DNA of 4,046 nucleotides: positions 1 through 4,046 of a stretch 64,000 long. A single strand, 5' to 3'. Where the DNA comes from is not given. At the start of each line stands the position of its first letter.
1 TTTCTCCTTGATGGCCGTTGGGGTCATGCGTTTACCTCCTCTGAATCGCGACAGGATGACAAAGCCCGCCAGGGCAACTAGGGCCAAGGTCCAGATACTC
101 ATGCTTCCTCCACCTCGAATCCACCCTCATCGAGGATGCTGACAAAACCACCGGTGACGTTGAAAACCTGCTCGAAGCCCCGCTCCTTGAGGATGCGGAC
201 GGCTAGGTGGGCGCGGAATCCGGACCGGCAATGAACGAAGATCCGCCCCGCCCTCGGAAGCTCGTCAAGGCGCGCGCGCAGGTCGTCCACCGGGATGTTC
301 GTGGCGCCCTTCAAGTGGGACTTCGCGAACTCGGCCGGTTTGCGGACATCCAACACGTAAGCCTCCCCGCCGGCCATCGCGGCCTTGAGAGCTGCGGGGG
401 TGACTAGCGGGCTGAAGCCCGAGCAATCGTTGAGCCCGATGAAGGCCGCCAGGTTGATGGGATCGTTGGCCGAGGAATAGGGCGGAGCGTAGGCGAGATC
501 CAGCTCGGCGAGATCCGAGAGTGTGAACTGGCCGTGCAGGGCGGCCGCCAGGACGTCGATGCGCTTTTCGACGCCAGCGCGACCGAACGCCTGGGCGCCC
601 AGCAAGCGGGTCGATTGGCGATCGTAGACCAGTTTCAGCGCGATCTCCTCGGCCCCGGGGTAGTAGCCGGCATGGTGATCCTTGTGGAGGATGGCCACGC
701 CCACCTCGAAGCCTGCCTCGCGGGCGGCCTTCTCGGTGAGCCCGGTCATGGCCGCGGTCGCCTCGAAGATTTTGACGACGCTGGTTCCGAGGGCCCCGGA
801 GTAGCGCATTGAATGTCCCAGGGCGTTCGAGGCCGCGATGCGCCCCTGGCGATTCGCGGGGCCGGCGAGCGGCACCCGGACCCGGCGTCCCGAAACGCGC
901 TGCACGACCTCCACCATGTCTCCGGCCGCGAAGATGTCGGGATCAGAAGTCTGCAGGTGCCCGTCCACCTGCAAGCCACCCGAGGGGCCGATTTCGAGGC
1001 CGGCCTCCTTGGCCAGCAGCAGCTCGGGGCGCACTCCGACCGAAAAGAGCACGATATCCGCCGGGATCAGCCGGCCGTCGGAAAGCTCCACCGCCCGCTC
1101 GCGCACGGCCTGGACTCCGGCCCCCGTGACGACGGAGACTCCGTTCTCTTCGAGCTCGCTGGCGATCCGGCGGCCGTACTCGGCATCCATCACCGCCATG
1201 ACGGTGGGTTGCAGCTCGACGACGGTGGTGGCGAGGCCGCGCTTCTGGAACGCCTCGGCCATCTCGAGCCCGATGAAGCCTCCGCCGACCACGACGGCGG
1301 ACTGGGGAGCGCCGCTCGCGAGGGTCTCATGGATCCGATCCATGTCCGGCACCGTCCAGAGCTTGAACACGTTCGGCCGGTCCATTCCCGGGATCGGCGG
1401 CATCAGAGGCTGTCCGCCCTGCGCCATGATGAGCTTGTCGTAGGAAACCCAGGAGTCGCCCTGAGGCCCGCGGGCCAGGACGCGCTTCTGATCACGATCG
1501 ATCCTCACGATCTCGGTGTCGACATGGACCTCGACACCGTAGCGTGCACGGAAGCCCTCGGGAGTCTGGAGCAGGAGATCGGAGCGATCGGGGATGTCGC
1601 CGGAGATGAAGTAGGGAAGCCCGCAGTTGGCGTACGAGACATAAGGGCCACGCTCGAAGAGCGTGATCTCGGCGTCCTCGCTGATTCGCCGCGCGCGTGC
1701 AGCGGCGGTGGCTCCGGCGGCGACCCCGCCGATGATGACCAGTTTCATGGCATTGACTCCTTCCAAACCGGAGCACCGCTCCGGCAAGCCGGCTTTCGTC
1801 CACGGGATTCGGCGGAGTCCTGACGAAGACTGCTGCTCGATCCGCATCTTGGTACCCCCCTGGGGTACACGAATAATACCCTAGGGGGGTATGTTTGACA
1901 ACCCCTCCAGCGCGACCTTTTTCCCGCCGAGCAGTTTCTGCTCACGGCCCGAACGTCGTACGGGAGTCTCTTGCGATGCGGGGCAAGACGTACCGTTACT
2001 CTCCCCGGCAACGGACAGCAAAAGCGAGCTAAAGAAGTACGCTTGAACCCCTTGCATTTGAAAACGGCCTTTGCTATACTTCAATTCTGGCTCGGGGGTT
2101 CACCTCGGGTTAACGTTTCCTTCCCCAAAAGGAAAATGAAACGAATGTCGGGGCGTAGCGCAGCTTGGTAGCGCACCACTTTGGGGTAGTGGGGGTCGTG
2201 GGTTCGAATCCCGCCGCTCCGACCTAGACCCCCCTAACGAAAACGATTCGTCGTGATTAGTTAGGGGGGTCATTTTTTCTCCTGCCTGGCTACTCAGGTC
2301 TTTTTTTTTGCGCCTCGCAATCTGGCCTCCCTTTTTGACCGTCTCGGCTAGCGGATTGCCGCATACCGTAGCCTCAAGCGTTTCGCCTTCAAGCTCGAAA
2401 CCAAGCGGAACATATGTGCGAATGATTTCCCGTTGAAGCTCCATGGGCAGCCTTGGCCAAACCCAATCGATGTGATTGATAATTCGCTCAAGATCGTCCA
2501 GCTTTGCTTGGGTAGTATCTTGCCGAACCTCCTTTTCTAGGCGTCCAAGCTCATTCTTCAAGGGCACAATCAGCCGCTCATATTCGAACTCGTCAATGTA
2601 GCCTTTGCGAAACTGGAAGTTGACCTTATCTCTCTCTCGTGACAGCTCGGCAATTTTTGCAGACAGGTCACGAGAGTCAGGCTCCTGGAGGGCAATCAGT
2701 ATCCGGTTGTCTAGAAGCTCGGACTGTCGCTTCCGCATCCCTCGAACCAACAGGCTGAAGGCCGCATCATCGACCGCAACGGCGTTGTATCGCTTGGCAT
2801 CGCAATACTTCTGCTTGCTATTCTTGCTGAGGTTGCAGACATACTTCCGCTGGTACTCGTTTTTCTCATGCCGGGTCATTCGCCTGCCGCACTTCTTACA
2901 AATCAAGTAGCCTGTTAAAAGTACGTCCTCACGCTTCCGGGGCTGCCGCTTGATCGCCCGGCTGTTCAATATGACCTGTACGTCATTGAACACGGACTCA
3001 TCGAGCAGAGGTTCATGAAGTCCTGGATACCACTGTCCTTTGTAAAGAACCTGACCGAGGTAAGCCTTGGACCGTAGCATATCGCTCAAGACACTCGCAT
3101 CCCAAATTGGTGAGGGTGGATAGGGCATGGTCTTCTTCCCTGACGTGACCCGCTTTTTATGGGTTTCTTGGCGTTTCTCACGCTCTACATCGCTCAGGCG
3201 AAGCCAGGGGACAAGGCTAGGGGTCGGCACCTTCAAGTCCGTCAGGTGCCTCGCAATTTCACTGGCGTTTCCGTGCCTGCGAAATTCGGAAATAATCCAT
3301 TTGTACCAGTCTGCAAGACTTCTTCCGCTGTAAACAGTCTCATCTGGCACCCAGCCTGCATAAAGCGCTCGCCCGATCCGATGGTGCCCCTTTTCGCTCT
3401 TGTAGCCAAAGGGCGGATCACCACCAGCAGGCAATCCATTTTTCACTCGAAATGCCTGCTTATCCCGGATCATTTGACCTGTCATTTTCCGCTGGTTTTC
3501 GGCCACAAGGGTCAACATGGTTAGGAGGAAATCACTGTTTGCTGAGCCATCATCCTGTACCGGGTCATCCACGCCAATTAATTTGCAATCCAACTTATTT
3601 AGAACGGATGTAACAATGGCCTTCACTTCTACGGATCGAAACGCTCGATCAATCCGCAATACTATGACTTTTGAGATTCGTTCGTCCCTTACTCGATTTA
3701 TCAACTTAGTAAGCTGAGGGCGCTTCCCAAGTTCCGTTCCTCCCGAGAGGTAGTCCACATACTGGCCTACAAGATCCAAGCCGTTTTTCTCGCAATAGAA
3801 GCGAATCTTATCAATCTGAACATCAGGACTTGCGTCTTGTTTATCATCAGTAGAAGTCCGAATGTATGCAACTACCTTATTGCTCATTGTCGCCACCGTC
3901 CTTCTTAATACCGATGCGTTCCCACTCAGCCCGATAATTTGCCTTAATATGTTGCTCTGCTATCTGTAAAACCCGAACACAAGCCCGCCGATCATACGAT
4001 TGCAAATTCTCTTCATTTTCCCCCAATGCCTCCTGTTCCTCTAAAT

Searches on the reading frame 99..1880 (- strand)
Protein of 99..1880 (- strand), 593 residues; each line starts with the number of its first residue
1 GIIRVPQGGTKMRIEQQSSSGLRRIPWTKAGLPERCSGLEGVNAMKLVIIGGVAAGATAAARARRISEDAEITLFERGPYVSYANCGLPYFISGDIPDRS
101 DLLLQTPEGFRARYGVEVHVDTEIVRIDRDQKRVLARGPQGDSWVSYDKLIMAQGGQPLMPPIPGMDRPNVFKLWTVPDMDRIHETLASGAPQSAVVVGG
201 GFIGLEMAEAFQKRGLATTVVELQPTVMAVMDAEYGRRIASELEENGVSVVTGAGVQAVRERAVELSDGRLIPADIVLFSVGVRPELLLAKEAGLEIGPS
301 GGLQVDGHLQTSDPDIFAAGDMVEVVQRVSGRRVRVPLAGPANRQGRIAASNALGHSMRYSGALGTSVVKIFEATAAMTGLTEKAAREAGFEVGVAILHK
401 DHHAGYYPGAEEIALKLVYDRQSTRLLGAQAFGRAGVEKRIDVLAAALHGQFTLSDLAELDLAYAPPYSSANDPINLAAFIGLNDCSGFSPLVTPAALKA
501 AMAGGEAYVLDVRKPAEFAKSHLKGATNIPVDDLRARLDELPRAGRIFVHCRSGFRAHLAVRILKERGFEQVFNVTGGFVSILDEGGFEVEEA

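Call 45: search_protein_families(library=pfam, proteins=[window:99-1880:-], max_evalue=0.0001)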
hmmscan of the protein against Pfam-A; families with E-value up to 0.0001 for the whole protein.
window:99-1880:- (593 aa): 9 families
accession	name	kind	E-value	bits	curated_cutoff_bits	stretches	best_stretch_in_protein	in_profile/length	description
PF07992.20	Pyr_redox_2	-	1.1e-61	209.2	26.1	1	45-333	1-278/291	Pyridine nucleotide-disulphide oxidoreductase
PF00070.33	Pyr_redox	-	8.5e-20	71.5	22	1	195-263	2-70/82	Pyridine nucleotide-disulphide oxidoreductase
PF00581.25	Rhodanese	-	7.7e-17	62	22.2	1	494-582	1-99/102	Rhodanese-like domain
PF02852.28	Pyr_redox_dim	-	7.1e-16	58.8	25.3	1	369-470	4-104/110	Pyridine nucleotide-disulphide oxidoreductase, dimerisation domain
PF13738.12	Pyr_redox_3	-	5.3e-10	39.5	30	0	43-160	163-271/305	Pyridine nucleotide-disulphide oxidoreductase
PF01266.30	DAO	-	1.4e-07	31.9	27.9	0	195-224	2-31/353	FAD dependent oxidoreductase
PF13450.12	NAD_binding_8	-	6.3e-07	30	21.9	0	49-81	1-31/68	NAD(P)-binding Rossmann-like domain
PF03486.20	HI0933_like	-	3.1e-05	24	50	0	46-79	2-33/244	HI0933-like protein Rossmann domain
PF01262.27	AlaDh_PNT_C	-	4.1e-05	23.6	23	0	37-75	21-57/214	Alanine dehydrogenase/PNT, C-terminal domain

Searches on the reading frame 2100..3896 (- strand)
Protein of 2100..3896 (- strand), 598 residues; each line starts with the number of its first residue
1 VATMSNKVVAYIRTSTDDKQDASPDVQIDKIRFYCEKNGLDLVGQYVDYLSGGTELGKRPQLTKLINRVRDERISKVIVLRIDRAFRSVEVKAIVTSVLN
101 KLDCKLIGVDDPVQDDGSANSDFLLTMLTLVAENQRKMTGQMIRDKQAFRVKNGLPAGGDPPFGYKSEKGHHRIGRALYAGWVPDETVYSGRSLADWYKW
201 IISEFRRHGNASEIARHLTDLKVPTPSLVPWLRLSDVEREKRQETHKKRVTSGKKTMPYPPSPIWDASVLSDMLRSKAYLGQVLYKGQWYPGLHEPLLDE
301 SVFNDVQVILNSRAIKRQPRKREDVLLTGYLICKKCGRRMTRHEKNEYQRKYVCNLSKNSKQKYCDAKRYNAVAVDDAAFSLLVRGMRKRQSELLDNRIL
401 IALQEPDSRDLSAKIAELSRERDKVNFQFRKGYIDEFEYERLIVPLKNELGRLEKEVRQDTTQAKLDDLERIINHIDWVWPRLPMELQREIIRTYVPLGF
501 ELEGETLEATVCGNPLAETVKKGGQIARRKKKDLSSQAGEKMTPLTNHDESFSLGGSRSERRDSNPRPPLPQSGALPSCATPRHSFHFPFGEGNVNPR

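Call 45: search_protein_families(library=pfam, proteins=[window:2100-3896:-], max_evalue=0.0001)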
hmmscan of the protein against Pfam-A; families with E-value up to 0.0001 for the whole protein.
window:2100-3896:- (598 aa): 3 families
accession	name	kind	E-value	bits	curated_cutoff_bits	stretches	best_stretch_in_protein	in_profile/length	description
PF00239.26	Resolvase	-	8.8e-25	87.9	23.3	1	8-154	1-143/145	Resolvase, N terminal domain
PF13408.12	Zn_ribbon_recom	-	2.9e-10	40.8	25.3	1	326-378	1-52/58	Recombinase zinc beta ribbon domain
PF07508.19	Recombinase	-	2.1e-08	34.8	21.1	1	195-312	4-101/102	Recombinase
